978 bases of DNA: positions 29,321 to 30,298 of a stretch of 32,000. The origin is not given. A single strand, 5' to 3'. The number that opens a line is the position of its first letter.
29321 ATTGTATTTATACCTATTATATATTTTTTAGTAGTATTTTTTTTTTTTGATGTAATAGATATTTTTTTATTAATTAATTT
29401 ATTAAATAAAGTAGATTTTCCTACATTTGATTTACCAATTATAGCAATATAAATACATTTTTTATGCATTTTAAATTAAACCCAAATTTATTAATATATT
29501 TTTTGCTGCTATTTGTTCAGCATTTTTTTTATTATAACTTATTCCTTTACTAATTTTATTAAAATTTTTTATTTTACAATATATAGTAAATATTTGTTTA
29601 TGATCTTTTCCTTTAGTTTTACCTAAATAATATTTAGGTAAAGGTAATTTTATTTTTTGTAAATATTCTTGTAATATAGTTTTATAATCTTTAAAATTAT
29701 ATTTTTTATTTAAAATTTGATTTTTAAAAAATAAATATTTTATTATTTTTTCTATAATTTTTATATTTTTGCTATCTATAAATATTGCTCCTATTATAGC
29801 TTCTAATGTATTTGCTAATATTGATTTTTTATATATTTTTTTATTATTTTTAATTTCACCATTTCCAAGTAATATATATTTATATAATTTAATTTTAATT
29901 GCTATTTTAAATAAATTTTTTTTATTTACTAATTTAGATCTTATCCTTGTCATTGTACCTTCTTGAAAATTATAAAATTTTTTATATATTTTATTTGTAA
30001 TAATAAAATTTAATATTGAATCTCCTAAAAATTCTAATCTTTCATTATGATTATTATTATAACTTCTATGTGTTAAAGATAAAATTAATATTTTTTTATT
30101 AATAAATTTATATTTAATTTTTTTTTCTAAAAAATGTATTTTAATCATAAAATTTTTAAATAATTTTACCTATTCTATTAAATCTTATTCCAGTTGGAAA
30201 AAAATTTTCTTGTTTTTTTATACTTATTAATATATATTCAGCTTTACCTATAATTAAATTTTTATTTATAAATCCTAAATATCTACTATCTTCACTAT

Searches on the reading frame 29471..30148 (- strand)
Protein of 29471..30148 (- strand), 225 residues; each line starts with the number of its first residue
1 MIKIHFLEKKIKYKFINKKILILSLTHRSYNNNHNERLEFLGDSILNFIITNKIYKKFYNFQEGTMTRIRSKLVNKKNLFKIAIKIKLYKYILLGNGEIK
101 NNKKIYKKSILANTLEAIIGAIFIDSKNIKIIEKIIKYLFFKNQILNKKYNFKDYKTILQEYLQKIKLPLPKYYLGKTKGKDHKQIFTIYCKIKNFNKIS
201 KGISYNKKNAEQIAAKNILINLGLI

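Call 8: find_encoding_contigs(protein=window:29471-30148:-, flank=10000, max_places=10)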
Protein window:29471-30148:- (225 aa): no gene with exactly this product is on record in the collection.
